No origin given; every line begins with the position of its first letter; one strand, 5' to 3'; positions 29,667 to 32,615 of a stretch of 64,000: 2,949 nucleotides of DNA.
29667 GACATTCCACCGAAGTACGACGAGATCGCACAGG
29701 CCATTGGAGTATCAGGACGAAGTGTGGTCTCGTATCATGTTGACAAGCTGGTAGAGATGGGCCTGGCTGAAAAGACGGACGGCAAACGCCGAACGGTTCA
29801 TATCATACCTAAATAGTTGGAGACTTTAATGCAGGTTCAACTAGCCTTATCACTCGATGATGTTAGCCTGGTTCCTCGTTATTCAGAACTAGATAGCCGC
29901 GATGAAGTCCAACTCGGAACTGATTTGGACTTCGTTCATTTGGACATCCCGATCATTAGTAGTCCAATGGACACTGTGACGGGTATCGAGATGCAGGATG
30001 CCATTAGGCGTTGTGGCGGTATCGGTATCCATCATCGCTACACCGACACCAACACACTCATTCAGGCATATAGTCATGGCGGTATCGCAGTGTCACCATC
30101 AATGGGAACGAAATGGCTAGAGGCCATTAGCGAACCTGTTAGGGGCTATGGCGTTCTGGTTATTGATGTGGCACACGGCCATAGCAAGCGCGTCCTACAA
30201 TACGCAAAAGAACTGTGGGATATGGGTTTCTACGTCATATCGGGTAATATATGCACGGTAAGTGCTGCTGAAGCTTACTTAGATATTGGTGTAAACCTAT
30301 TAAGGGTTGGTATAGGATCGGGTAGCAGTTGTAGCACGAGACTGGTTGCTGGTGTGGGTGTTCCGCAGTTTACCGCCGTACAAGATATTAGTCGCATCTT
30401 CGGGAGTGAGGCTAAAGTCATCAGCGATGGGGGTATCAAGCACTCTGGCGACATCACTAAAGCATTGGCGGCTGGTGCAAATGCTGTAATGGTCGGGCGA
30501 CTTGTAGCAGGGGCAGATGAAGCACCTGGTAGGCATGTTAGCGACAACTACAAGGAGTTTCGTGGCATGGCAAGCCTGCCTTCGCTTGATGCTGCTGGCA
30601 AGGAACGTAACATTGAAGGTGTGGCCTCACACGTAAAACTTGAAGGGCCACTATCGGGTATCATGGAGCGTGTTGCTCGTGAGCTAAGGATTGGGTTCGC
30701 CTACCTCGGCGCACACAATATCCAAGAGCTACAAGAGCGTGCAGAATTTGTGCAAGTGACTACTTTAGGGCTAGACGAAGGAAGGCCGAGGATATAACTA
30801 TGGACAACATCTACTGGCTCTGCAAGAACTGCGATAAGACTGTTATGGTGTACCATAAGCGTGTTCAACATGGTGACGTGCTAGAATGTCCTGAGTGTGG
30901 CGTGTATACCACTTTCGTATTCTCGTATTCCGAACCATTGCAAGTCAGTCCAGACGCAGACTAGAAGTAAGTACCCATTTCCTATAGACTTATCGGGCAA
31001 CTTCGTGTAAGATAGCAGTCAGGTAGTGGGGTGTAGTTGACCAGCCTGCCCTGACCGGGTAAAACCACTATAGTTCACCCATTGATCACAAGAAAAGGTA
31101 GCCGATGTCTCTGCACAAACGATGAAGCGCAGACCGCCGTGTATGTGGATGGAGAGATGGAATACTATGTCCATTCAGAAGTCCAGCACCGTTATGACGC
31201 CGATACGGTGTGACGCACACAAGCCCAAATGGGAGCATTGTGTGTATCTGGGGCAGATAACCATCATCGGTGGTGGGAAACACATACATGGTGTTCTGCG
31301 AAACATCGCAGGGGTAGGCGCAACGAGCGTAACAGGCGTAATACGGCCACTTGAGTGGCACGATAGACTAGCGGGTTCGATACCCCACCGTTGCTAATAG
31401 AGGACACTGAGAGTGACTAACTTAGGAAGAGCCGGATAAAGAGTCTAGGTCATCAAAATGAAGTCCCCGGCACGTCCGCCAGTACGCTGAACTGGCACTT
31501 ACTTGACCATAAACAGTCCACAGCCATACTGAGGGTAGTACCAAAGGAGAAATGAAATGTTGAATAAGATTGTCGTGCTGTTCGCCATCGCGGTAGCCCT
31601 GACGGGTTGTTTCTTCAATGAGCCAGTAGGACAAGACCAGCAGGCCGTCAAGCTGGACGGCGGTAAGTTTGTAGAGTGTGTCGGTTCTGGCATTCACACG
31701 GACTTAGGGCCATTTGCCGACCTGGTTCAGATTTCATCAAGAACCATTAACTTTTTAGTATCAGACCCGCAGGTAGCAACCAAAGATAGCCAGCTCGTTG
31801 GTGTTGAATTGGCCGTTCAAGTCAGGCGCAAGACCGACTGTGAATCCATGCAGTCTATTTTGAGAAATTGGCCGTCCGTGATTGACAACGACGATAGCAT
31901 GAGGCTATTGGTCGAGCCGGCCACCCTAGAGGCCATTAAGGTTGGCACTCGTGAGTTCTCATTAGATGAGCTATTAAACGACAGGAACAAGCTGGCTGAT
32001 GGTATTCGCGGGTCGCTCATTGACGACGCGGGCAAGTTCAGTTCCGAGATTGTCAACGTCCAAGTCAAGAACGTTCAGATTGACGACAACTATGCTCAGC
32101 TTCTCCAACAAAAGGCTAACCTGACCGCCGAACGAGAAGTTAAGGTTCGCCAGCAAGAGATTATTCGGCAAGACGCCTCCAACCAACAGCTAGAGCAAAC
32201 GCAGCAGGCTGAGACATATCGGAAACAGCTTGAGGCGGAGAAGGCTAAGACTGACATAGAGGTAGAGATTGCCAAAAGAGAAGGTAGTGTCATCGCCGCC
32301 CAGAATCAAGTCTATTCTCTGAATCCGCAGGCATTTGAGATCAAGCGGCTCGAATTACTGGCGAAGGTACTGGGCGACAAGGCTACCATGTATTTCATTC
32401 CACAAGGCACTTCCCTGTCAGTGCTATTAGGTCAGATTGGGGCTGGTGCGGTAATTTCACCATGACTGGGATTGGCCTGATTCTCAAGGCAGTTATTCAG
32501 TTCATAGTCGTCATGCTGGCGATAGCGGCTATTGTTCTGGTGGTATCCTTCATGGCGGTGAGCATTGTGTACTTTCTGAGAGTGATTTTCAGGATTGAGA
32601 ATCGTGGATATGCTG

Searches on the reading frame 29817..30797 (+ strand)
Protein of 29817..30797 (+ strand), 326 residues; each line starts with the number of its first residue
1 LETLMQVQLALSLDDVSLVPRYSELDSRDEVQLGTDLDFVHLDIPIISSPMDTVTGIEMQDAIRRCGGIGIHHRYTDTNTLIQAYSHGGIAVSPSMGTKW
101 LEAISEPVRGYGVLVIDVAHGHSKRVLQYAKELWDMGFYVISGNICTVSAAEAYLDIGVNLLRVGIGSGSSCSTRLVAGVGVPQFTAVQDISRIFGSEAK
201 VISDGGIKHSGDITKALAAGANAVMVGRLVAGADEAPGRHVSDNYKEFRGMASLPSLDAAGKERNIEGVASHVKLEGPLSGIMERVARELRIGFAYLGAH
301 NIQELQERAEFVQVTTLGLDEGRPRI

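Call 11: search_protein_families(library=pfam, proteins=[window:29817-30797:+], max_evalue=0.01)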
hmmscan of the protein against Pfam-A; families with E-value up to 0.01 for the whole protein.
window:29817-30797:+ (326 aa): 6 families
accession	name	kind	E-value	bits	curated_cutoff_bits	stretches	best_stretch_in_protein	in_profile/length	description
PF00478.31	IMPDH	-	9.5e-79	265.3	25.6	1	10-324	1-344/345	IMP dehydrogenase / GMP reductase domain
PF01070.24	FMN_dh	-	2.7e-09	37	24.9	1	182-233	257-308/350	FMN-dependent dehydrogenase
PF00977.27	His_biosynth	-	0.0016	18.3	23.6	0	191-231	65-106/228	Histidine biosynthesis protein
PF03060.21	NMO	-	0.0037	17.1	28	0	199-242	194-237/331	Nitronate monooxygenase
PF05690.20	ThiG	-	0.0055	16.5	23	1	127-235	113-212/247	Thiazole biosynthesis protein ThiG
PF01645.23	Glu_synthase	-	0.0059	16.3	20.4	1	174-228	246-305/369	Conserved region in glutamate synthase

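Call 12: search_protein_families(library=phrogs, proteins=[window:29817-30797:+], max_evalue=0.01)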
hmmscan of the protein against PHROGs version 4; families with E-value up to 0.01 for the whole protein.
window:29817-30797:+ (326 aa): 1 family
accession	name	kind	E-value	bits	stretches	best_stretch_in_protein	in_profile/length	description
phrog_9582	-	other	8.7e-77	259.5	1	8-322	7-343/353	dehydrogenase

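Call 24: find_related_loci(query=window:29817-30797:+, collection=viral_contigs, flank=10000)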
Query window:29817-30797:+ (326 aa) in viral_contigs; peptide patterns used: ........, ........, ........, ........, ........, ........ (x = any residue, [..] = any of these).
7 stretches matched a pattern, but none encodes a relative of the query by tblastn (E <= 1e-3).

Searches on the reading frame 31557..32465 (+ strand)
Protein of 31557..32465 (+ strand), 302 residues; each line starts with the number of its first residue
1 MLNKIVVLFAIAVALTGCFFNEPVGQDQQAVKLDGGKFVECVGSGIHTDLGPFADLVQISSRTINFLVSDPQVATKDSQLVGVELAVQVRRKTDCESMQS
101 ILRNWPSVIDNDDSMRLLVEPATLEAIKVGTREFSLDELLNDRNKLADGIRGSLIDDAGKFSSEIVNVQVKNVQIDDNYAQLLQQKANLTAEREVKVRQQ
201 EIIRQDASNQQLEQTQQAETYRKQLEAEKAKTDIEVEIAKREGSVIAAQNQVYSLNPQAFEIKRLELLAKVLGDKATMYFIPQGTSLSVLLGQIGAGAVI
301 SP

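Call 11: search_protein_families(library=pfam, proteins=[window:31557-32465:+], max_evalue=0.01)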
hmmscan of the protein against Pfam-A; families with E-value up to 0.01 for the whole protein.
window:31557-32465:+ (302 aa): 1 family
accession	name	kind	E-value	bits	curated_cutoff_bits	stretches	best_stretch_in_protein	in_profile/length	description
PF01145.31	Band_7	-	1.4e-20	74.5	23.6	1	24-201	3-173/176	SPFH domain / Band 7 family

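Call 12: search_protein_families(library=phrogs, proteins=[window:31557-32465:+], max_evalue=0.01)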
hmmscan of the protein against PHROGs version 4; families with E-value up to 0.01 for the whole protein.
window:31557-32465:+ (302 aa): 2 families
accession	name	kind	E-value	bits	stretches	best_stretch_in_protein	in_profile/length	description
phrog_200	-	other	5.2e-16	59.7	1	5-254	87-319/379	lipoprotein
phrog_2050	-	head and packaging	0.00054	20.7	1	164-256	147-245/303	virion structural protein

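Call 14: find_related_loci(query=window:31557-32465:+, collection=viral_contigs, flank=8000)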
Query window:31557-32465:+ (302 aa) in viral_contigs; peptide patterns used: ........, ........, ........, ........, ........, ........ (x = any residue, [..] = any of these).
22 stretches matched a pattern, but none encodes a relative of the query by tblastn (E <= 1e-3).

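Call 16: find_homologous_proteins(query=window:31557-32465:+, max_evalue=1e-10)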
Query window:31557-32465:+ (302 aa): 27 proteins with E <= 1e-10 among 4256 candidates.
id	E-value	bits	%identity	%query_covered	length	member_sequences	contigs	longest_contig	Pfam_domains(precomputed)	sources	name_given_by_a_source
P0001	1.4e-187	640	100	100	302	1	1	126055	PF01145.32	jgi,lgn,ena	-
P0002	1.1e-100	355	59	93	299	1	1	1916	PF01145.32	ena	-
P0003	2.4e-90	321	55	91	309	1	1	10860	PF01145.32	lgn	-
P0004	2.6e-87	311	50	95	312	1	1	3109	PF01145.32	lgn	-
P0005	7.0e-87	309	50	94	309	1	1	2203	PF01145.32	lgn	-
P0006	1.0e-85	306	51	94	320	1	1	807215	PF01145.32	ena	-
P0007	1.2e-85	305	49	97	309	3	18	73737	PF01145.32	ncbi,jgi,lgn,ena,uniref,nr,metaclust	ncbi:MAG: hypothetical protein UX01_C0013G0021 [Candidatus Collierbacteria bacterium GW2011_GWB2_45_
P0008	5.5e-85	303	48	98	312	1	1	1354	PF01145.32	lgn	-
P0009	4.7e-84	300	48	100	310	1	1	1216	PF01145.32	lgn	-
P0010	4.8e-84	300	48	95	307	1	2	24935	PF01145.32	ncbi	-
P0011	7.9e-84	299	48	98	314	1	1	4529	PF01145.32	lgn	-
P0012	1.2e-83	299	51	91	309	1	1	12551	PF01145.32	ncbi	-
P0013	6.0e-83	297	47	98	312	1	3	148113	PF01145.32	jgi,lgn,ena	jgi:hypothetical protein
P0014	6.1e-81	290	49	95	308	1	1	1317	PF01145.32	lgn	-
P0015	4.1e-79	284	50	99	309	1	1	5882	PF01145.32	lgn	-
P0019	1.4e-72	263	45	100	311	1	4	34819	PF01145.32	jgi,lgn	-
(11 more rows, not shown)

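Call 17: find_encoding_contigs(protein=P0013, flank=10000, max_places=3)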
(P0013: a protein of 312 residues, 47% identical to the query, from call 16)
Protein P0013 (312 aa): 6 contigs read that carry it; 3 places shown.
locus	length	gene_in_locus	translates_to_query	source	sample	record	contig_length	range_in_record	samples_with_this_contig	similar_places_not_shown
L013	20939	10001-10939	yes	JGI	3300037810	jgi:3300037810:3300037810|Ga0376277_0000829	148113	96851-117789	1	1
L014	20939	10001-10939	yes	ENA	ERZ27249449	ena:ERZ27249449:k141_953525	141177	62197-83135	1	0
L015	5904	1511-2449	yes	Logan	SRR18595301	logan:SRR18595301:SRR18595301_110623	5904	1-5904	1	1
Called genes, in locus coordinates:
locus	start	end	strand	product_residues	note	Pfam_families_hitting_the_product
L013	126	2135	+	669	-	PF04932:Wzy_C, PF07719:TPR_2 (faint), PF00515:TPR_1 (weak), PF13181:TPR_8 (faint)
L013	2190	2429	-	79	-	-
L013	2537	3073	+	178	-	PF01327:Pep_deformylase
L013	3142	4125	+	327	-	PF00551:Formyl_trans_N, PF02911:Formyl_trans_C (faint)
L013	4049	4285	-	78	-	PF00830:Ribosomal_L28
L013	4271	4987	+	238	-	PF02163:Peptidase_M50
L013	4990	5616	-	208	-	-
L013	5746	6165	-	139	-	-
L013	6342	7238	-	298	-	PF02558:ApbA, PF08546:ApbA_C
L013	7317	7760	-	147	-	-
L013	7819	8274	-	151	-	-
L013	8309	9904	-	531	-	PF04055:Radical_SAM, PF16199:Radical_SAM_C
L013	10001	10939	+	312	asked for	PF01145:Band_7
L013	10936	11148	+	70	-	-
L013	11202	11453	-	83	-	PF05016:ParE_toxin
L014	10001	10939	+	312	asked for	PF01145:Band_7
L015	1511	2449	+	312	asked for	PF01145:Band_7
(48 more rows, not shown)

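Call 18: find_encoding_contigs(protein=P0007, flank=10000, max_places=3)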
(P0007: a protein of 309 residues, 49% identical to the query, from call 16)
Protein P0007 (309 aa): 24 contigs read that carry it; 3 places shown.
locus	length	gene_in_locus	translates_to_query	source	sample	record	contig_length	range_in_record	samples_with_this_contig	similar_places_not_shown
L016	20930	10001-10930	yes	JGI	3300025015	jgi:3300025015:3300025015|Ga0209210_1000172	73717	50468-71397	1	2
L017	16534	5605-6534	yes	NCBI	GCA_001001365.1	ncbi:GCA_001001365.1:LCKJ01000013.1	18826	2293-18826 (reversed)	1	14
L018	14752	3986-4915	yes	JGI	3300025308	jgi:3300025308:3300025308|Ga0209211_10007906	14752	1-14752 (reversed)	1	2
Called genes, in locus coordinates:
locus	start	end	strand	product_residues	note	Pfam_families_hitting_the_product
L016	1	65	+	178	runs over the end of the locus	PF01327:Pep_deformylase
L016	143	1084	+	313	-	PF00551:Formyl_trans_N, PF02911:Formyl_trans_C (faint)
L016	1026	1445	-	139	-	PF00830:Ribosomal_L28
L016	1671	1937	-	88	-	-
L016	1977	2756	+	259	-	-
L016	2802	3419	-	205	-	-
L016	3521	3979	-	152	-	PF08010:Phage_30_3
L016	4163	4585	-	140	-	-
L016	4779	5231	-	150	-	PF08010:Phage_30_3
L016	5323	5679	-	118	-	-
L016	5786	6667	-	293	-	PF02558:ApbA, PF08546:ApbA_C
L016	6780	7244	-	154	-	-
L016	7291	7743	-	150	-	-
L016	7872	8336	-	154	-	-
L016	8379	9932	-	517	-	PF04055:Radical_SAM, PF16199:Radical_SAM_C, PF13673:Acetyltransf_10 (weak)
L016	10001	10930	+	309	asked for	PF01145:Band_7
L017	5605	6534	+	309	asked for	PF01145:Band_7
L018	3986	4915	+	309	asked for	PF01145:Band_7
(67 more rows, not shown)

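Call 19: find_encoding_contigs(protein=P0006, flank=10000, max_places=2)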
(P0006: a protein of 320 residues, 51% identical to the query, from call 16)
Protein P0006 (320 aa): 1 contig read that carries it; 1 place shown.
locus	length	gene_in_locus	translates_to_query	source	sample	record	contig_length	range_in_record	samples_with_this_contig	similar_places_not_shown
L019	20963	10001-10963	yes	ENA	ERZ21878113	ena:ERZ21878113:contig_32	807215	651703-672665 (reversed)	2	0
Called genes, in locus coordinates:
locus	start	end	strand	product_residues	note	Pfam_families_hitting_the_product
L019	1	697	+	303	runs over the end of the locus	-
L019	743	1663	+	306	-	-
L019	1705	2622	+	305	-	-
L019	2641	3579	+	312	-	-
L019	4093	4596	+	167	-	PF14076:DUF4258 (weak)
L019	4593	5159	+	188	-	-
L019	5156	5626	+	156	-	-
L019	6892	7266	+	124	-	-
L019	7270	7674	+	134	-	-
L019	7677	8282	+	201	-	-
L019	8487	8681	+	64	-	-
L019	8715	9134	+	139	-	-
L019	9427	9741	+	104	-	-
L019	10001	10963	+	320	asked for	PF01145:Band_7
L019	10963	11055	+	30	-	-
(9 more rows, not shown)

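Call 22: find_encoding_contigs(protein=P0003, flank=10000, max_places=2)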
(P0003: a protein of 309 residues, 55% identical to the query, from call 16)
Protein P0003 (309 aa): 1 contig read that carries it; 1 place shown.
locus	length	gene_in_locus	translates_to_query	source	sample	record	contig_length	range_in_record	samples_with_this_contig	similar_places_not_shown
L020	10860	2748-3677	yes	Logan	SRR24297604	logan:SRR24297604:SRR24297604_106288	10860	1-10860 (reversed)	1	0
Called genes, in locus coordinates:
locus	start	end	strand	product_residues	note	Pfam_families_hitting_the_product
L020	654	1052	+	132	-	-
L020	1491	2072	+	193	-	-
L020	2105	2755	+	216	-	-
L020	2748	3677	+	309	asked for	PF01145:Band_7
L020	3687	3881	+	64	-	-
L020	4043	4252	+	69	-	-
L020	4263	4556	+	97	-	-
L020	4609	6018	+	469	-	PF11443:DUF2828, PF25043:DUF7788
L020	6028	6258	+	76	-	-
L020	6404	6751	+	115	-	-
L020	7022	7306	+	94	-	-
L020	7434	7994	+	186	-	-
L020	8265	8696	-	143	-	-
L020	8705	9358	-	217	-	-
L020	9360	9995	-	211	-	-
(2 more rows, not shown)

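Call 23: find_encoding_contigs(protein=P0019, flank=10000, max_places=2)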
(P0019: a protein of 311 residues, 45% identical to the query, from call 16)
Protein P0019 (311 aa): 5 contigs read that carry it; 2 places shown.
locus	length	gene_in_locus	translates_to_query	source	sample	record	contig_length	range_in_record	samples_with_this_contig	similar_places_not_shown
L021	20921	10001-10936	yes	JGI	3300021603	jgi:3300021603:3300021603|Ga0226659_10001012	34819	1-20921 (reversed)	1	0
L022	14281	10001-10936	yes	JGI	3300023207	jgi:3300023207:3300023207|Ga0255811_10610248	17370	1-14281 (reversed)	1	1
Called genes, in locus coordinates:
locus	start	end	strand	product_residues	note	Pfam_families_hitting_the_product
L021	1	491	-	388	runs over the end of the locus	-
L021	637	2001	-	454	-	PF06150:ChaB (weak)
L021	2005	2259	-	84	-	-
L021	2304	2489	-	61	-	-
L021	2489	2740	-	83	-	-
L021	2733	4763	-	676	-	-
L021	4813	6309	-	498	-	PF04466:Terminase_3 (weak), PF03237:Terminase_6N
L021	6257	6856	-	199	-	-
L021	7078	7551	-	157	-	-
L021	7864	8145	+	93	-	-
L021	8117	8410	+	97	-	-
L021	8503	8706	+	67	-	-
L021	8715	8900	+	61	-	-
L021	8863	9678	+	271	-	PF01551:Peptidase_M23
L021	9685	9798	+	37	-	-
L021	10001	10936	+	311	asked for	PF01145:Band_7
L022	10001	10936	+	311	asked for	PF01145:Band_7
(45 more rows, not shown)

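Call 47: find_related_loci(query=A1, collection=genome_contigs, flank=6000)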
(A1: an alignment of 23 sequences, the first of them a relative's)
Query A1 (302 aa) in genome_contigs; peptide patterns used: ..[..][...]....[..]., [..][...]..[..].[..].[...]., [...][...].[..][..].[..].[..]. (x = any residue, [..] = any of these).
106 stretches matched a pattern; 1 encode a relative of the query (tblastn E <= 1e-3); 1 distinct loci.
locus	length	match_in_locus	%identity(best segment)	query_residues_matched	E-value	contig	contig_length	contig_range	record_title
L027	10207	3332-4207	49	8-300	3e-95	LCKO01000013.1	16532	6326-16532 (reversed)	MAG: Candidatus Collierbacteria bacterium GW2011_GWB2_45_17 UX01_C0013, whole genome shotgun sequence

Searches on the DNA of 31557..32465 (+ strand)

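Call 28: search_rna_families(source=L019, threshold=evalue, max_evalue=0.1)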
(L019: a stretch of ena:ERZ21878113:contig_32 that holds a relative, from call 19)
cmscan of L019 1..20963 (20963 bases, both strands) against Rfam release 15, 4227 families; matches with E-value up to 0.1: 20.
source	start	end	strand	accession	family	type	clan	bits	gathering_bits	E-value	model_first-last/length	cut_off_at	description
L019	6623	6694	+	RF00005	tRNA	Gene; tRNA;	CL00001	71.7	29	3.6e-14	1-71/71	no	tRNA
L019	15356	15429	+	RF00005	tRNA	Gene; tRNA;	CL00001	68.7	29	2.3e-13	1-71/71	no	tRNA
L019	11582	11652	+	RF00005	tRNA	Gene; tRNA;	CL00001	62.9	29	9.5e-12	1-71/71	no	tRNA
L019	12367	12437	+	RF00005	tRNA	Gene; tRNA;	CL00001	61.5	29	2.3e-11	1-71/71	no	tRNA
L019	11956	12026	+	RF00005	tRNA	Gene; tRNA;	CL00001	59.8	29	6.4e-11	1-71/71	no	tRNA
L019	12203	12276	+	RF00005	tRNA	Gene; tRNA;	CL00001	59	29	1.1e-10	1-71/71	no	tRNA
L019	11485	11550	+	RF00005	tRNA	Gene; tRNA;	CL00001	54.1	29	2.4e-09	4-67/71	no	tRNA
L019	9752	9887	+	RF00005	tRNA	Gene; tRNA;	CL00001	54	29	2.6e-09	1-71/71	no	tRNA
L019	13368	13438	+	RF00005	tRNA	Gene; tRNA;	CL00001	48.5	29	8.4e-08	1-71/71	no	tRNA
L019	9125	9203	+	RF00005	tRNA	Gene; tRNA;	CL00001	48.5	29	8.4e-08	1-71/71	no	tRNA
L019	13703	13786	+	RF00005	tRNA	Gene; tRNA;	CL00001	44.4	29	1.2e-06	1-71/71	no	tRNA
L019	15651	15732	+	RF01852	tRNA-Sec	Gene; tRNA;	CL00001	44.3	47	4.5e-06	1-91/91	no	Selenocysteine transfer RNA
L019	12290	12362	+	RF00005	tRNA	Gene; tRNA;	CL00001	40.5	29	1.4e-05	1-71/71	no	tRNA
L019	12037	12143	+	RF02553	YrlA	Gene; sRNA;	-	39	69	1.6e-05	1-114/114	no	Y RNA-like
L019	11855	11926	+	RF00005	tRNA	Gene; tRNA;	CL00001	38.8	29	3.9e-05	1-71/71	no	tRNA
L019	13280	13347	+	RF00005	tRNA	Gene; tRNA;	CL00001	35.7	29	0.00027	1-71/71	no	tRNA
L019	11759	11830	+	RF00005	tRNA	Gene; tRNA;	CL00001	35.5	29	0.00032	1-71/71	no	tRNA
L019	6623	6695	-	RF04354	Plastid-ycf2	Cis-reg;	-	32.2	65.7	0.003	1-75/75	no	Plastid-ycf2 5UTR RNA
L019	15118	15184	+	RF00588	SNORD41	Gene; snRNA; snoRNA; CD-box;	CL00058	30.3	41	0.027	1-70/70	no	Small nucleolar RNA SNORD41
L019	12090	12166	+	RF00005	tRNA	Gene; tRNA;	CL00001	29.5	29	0.015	1-71/71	no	tRNA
